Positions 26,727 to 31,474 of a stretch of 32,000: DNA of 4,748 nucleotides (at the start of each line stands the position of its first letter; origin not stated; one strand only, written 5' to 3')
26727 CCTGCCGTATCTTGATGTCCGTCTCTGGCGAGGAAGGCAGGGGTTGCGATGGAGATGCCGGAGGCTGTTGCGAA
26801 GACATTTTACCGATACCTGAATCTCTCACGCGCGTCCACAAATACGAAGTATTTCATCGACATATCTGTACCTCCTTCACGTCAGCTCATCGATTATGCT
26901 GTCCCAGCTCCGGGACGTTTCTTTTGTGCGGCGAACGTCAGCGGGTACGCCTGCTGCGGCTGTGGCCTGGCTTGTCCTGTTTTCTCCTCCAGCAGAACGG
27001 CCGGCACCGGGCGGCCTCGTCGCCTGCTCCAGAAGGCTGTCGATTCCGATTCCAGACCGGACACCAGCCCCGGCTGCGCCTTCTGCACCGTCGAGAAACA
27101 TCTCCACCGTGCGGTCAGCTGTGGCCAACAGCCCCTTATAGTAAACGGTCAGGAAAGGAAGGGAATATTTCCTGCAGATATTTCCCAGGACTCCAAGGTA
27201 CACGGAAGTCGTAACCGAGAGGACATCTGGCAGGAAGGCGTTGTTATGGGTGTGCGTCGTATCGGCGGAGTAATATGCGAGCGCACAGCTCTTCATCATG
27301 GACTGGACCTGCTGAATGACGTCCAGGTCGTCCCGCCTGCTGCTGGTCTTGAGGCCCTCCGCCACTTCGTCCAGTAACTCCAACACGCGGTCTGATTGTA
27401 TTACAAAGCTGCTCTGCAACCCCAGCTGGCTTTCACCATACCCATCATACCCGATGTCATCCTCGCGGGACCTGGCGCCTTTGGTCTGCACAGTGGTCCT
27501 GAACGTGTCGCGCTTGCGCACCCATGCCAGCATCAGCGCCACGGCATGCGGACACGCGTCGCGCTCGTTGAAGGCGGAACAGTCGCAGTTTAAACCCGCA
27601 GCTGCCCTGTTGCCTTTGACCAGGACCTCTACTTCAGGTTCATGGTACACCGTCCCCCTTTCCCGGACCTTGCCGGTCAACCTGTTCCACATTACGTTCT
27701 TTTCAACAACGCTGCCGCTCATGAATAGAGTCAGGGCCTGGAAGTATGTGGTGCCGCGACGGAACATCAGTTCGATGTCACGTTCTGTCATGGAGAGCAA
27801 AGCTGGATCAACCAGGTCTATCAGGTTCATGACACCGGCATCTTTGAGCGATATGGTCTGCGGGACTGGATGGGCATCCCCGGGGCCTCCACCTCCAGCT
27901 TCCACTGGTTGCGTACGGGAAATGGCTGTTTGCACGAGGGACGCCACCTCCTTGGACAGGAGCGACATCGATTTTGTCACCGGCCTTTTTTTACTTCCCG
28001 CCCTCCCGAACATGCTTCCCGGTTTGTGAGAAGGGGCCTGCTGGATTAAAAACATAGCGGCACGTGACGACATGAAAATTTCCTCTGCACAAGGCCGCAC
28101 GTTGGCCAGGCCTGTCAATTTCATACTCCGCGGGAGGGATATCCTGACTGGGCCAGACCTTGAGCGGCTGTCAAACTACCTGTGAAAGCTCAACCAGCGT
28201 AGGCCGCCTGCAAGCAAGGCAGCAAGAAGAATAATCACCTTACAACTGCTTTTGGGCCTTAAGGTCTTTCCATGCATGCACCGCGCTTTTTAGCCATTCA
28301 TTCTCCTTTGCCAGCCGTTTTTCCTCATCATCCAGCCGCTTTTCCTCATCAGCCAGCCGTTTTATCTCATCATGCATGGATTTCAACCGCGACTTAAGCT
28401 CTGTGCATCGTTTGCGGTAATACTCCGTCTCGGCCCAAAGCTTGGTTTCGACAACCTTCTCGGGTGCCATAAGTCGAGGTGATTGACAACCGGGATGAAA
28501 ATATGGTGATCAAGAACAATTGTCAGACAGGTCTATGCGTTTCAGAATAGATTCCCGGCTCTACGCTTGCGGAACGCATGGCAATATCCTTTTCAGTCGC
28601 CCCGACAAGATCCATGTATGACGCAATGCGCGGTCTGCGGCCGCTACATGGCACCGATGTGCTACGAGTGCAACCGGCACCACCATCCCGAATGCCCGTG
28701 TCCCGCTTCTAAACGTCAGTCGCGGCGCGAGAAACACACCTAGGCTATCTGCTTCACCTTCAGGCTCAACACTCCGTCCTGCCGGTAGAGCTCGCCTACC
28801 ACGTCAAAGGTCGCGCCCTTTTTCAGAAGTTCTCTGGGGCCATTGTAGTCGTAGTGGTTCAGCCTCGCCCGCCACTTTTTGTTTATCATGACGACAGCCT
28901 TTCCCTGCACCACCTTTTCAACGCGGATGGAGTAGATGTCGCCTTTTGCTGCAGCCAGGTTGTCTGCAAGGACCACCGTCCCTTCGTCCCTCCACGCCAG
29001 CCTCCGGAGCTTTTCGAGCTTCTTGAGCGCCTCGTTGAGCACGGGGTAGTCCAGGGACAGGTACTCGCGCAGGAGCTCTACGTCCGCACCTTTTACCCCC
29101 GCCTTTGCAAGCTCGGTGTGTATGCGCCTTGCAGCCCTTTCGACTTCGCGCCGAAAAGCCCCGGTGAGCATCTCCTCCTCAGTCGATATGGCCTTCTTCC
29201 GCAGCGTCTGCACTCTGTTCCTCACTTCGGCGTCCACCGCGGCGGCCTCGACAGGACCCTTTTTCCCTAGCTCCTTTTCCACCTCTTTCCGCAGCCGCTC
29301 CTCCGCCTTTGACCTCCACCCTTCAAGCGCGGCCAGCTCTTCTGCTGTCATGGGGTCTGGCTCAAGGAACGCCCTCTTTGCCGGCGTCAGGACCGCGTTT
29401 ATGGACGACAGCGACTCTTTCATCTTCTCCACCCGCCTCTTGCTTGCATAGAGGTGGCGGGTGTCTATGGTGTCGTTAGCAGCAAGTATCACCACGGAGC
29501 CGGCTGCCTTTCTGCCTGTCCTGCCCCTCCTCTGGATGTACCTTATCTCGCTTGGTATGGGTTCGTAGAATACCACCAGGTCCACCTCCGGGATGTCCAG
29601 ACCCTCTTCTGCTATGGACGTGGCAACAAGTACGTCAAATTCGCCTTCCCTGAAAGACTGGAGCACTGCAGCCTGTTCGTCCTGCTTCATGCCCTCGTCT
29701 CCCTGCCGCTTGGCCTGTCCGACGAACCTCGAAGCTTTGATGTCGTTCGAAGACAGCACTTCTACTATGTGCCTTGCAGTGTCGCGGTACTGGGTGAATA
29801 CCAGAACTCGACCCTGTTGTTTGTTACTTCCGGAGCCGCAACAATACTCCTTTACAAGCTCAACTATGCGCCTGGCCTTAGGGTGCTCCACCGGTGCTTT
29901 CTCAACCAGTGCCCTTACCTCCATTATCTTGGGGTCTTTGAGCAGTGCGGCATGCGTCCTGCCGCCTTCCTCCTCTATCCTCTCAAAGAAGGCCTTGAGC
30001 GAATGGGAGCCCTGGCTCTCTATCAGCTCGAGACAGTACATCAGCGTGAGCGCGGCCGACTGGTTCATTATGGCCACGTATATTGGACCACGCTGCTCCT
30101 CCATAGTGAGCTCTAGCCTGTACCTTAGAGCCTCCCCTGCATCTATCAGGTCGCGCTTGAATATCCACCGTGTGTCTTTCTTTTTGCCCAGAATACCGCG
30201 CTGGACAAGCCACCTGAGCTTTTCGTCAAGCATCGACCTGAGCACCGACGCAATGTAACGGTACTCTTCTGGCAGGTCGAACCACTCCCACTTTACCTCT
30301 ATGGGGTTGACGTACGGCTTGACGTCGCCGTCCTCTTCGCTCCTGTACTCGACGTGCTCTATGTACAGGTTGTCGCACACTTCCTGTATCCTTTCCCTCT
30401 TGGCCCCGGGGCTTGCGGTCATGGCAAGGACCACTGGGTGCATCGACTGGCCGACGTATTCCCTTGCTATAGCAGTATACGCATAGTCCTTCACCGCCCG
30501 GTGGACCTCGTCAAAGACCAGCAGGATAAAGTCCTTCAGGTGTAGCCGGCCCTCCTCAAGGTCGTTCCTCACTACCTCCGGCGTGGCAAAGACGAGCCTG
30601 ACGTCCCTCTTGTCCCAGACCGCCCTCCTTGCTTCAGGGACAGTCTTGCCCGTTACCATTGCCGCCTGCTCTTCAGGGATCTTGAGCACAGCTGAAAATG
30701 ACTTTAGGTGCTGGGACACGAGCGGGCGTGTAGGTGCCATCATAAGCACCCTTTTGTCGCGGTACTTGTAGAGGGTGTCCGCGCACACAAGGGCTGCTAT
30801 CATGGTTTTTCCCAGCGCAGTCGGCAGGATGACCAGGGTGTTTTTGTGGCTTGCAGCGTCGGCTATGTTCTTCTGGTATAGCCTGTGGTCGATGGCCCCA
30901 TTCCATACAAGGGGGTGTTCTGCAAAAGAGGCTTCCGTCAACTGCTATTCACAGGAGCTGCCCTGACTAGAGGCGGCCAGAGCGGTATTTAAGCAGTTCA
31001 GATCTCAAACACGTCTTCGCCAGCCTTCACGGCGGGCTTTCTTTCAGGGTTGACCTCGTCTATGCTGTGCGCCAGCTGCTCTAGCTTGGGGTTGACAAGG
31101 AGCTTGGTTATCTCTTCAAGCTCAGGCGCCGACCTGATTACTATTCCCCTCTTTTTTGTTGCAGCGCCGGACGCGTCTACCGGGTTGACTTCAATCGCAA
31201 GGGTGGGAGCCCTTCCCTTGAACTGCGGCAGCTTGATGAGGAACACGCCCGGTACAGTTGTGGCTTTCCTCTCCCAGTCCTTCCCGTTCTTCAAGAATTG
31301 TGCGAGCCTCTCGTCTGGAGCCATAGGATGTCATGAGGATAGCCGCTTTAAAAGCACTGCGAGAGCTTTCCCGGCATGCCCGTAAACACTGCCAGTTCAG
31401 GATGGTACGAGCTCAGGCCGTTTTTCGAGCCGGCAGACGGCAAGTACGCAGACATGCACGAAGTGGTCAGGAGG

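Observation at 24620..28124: Orphan BrxL-like AAA+ ATPase (no Lon domain, no BREX core) in a cassette with a SWIM zinc-finger protein and an MM3350/pRiA4b-ORF3-like protein: candidate undescribed system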

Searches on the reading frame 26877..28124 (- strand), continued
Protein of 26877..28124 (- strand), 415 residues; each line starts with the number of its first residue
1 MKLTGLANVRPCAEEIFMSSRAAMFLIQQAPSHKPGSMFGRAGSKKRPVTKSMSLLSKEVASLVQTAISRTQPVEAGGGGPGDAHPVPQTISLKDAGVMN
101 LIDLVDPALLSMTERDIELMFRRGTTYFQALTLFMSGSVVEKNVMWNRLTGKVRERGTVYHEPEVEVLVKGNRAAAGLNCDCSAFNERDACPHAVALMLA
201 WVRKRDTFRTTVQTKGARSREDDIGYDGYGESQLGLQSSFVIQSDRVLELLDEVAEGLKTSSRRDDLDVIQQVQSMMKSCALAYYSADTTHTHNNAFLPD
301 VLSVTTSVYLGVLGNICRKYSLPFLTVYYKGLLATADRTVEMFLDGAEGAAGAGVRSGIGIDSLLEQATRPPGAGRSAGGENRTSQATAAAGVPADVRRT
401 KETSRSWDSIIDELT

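Call 80: find_encoding_contigs(protein=P0128, flank=6000, max_places=2)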
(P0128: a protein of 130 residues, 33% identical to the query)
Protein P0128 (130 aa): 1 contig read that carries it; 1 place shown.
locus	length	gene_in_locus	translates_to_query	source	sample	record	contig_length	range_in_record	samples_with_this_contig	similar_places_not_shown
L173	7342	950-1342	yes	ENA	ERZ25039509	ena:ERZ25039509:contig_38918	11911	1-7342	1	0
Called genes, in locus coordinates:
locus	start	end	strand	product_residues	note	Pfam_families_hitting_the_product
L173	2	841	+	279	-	?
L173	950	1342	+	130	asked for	-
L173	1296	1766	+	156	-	-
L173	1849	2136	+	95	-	-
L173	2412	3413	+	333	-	PF20442:BrxL_N, PF13337:BrxL_ATPase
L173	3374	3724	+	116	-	PF13337:BrxL_ATPase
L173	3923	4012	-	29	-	-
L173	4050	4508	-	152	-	PF00248:Aldo_ket_red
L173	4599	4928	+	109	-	-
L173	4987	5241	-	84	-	-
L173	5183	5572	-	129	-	-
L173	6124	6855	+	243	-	PF00291:PALP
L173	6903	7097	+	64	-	PF00291:PALP (weak)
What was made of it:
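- A lookup starting from a partner relative (P0128) also finds BrxL downstream (call 80).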

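Call 81: find_encoding_contigs(protein=P0127, flank=6000, max_places=2)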
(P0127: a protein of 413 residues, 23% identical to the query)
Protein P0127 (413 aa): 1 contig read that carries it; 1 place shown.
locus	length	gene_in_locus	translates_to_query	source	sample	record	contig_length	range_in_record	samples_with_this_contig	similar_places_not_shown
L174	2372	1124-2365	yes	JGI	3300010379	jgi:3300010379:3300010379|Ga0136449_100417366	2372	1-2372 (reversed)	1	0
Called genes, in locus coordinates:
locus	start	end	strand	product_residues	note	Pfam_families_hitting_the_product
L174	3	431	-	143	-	?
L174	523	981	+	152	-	-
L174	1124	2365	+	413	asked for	-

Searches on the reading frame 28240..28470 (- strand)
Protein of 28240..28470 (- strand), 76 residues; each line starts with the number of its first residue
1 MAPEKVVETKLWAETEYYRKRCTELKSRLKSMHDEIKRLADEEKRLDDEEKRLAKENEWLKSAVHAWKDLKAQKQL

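Call 3: search_protein_families(library=pfam, proteins=[window:28240-28470:-], max_evalue=0.01)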
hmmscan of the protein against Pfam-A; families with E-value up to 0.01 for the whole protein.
window:28240-28470:- (76 aa): 4 families
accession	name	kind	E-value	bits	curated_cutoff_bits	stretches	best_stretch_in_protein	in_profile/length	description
PF02344.20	Myc-LZ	-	0.0029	17.8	24.3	0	8-30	3-25/31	Myc leucine zipper domain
PF06156.18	YabA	-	0.0052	17.8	30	1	21-69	9-57/103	Initiation control protein YabA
PF05565.16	Sipho_Gp157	-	0.0078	16.7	28.6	1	28-64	48-84/162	Siphovirus Gp157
PF00170.26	bZIP_1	-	0.008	16.7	27.6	0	27-65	20-57/64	bZIP transcription factor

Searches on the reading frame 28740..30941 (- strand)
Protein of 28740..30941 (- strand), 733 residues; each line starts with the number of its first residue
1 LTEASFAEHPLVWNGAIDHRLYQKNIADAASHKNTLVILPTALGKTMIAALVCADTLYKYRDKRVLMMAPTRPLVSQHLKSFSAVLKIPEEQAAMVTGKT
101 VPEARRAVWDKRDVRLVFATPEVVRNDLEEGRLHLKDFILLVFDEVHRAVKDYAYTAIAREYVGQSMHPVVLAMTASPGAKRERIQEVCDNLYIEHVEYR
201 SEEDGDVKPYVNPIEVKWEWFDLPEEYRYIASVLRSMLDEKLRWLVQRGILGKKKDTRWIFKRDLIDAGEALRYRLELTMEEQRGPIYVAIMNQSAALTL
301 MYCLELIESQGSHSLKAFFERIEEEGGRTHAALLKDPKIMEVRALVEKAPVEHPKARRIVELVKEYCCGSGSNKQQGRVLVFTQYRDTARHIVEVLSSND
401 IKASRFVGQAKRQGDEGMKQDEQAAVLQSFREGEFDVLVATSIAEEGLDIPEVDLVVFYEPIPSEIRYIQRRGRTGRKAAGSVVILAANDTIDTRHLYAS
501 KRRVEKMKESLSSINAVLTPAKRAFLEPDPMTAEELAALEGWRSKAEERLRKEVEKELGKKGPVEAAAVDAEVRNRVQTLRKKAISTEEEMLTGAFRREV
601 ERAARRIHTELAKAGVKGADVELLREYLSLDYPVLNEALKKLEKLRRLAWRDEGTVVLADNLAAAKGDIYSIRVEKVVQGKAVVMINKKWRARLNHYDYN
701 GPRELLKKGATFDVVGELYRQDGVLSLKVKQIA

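Call 3: search_protein_families(library=pfam, proteins=[window:28740-30941:-], max_evalue=0.01)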
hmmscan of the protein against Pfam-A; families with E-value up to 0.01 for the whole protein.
window:28740-30941:- (733 aa): 5 families
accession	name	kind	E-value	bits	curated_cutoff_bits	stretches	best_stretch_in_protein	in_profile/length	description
PF00271.37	Helicase_C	-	1.4e-26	93.3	23.5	1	364-478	7-109/110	Helicase conserved C-terminal domain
PF00270.35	DEAD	-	7.7e-23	81.5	26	1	23-181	4-163/167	DEAD/DEAH box helicase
PF04851.21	ResIII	-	1e-18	68.2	22.5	1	22-178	7-162/164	Type III restriction enzyme, res subunit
PF21210.2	RNA_helicase_helical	-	2.9e-09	37.5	27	1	235-340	1-104/108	Putative ATP-dependent RNA helicase, helical bundle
PF22590.2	Cas3-like_C_2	-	2.5e-05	24.9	27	1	390-478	16-104/106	CRISPR-associated nuclease/helicase Cas3, C-terminal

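Call 4: search_protein_families(library=padloc, proteins=[window:28740-30941:-], max_evalue=0.01)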
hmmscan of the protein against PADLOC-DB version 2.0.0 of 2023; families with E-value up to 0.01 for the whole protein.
window:28740-30941:- (733 aa): 63 families (the best 25 are shown)
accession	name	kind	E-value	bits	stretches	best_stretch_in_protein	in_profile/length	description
PDLC02707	PbeA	-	6.2e-22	75.9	2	374-481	520-620/672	PbeA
PDLC02870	DpdF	-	1.2e-16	58.3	2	378-525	228-369/534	DpdF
PDLC02621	DrmD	-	4e-16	56.4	1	352-591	498-729/1040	DrmD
PDLC02623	DrmD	-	9.9e-15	51.4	1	373-529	526-681/1040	DrmD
PDLC02572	DrmA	-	6.3e-14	48.9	1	354-555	498-713/1043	DrmA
PDLC03658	mREase_IV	-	1.6e-13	47.3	2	375-481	452-548/953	Type IV methyl-directed restriction enzyme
PDLC02704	PbeA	-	1.7e-13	48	1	368-481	537-634/682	PbeA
PDLC03928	PsyrT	-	2.5e-13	47.2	1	373-509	238-369/689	-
PDLC02864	DpdF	-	3.3e-11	40.7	2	374-516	231-369/610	DpdF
PDLC02503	BrxHI|BrxHII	-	1.3e-10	38.2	1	378-482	250-346/698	BrxHI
PDLC02706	PbeA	-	4.7e-10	36.7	1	420-479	601-660/722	PbeA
PDLC02705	PbeA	-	5.9e-10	35.9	1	378-481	527-623/691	PbeA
PDLC01769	Cas3g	-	2.6e-09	34.3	1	334-531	241-417/836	-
PDLC01252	Cas3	-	5.7e-09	33.8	1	378-511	200-321/324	CAS-I; effector_G3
PDLC00938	Cas3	-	7.7e-09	33.2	1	420-511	264-355/358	CRISPR-associated helicase Cas3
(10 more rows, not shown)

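Call 5: search_protein_families(library=ncbifam, proteins=[window:28740-30941:-], max_evalue=0.01)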
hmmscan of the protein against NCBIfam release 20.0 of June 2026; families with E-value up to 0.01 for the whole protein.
window:28740-30941:- (733 aa): 47 families (the best 25 are shown)
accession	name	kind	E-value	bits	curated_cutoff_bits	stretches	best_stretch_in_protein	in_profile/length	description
NF010337.0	PRK13766.1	equivalog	6.7e-181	603.2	610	1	5-601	3-581/781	Hef nuclease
NF008394.0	PRK11192.1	equivalog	3.8e-22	78.7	507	2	374-524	245-384/441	ATP-dependent RNA helicase SrmB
TIGR00643.1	recG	equivalog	2.6e-21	76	659.4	2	418-510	492-580/629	ATP-dependent DNA helicase RecG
NF038317.1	DISARM_DrmD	equivalog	8.2e-18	64.1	610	1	354-591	485-711/1021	DISARM system SNF2-like helicase DrmD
NF008163.0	PRK10917.1-1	equivalog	1.3e-17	63.4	796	2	418-490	526-599/692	ATP-dependent DNA helicase RecG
NF002340.1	PRK01297.1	equivalog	5.1e-17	61.7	564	2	374-487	247-352/372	ATP-dependent RNA helicase RhlB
NF008744.0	PRK11776.1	equivalog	9.1e-17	60.8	524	2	375-490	241-349/460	ATP-dependent RNA helicase DbpA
NF008165.0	PRK10917.1-3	equivalog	1.2e-16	60.3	711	2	418-509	519-606/692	ATP-dependent DNA helicase RecG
NF008166.0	PRK10917.1-4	equivalog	3e-16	58.7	864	2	418-510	539-628/705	ATP-dependent DNA helicase RecG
NF053631.1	RNA_helic_CshA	equivalog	6e-16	58.3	646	1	414-508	269-364/434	degradosome RNA helicase CshA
NF008168.0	PRK10917.2-2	equivalog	9e-16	57.3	718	2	418-509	621-709/795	ATP-dependent DNA helicase RecG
NF053711.1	RNA_heli_RhlE1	exception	3.1e-15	55.9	750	1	373-494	241-355/434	RNA helicase RhlE1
NF007882.0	PRK10590.1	equivalog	4.7e-15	55.5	743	1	369-488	241-350/456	ATP-dependent RNA helicase RhlE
NF008164.0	PRK10917.1-2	equivalog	1.9e-14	52.9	785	2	418-510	529-618/704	ATP-dependent DNA helicase RecG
NF003419.0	PRK04837.1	equivalog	1e-13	50.8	588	1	378-488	258-361/424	ATP-dependent RNA helicase RhlB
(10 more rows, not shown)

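Call 70: find_encoding_contigs(protein=window:28740-30941:-, flank=10000, max_places=3)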
Protein window:28740-30941:- (733 aa): no gene with exactly this product is on record in the collection.
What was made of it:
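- Tried and rejected: Not on record (call 70).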

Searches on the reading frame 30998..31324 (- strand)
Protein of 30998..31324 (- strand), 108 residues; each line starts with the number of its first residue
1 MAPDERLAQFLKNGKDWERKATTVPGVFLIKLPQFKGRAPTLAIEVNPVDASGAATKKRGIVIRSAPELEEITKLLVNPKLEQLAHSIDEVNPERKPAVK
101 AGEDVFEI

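Call 3: search_protein_families(library=pfam, proteins=[window:30998-31324:-], max_evalue=0.01)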
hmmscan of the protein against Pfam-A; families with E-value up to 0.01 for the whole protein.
window:30998-31324:- (108 aa): 0 families

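Call 71: find_encoding_contigs(protein=window:30998-31324:-, flank=10000, max_places=3)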
Protein window:30998-31324:- (108 aa): 1 contig read that carries it; 1 place shown.
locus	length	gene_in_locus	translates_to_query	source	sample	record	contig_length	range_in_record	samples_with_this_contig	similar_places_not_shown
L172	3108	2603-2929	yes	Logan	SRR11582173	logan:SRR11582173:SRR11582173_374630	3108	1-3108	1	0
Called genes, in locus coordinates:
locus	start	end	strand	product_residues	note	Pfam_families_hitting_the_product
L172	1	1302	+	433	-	?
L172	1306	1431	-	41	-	-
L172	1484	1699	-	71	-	-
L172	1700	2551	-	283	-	-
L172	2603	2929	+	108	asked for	-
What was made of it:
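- Tried and rejected: The 108-aa ORF gave a 3.1-kb contig instead (call 71).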

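Call 73: search_protein_families(library=pfam, proteins=[L172:1-1302:+, L172:1700-2551:-], max_evalue=0.001)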
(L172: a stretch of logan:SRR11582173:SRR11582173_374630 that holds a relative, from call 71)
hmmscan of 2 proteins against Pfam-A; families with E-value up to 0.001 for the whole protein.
L172:1-1302:+ (433 aa): 3 families
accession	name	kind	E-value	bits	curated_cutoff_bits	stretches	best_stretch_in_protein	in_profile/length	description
PF00589.27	Phage_integrase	-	7.2e-07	29.6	27.1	1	184-349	4-166/172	Phage integrase family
PF02899.23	Phage_int_SAM_1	-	2e-05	25.2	22.3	1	66-145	1-80/83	Phage integrase, N-terminal SAM-like domain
PF12773.13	DZR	-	0.00061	20.3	27.3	0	379-399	25-45/45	Double zinc ribbon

L172:1700-2551:- (283 aa): 0 families
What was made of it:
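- Checked: A contig reaching about 1.9 kb past the right edge carries a tyrosine integrase instead (calls 71, 73).
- The sequence 1.9 kb beyond the right edge encodes an integrase and an unknown protein (calls 71, 73).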
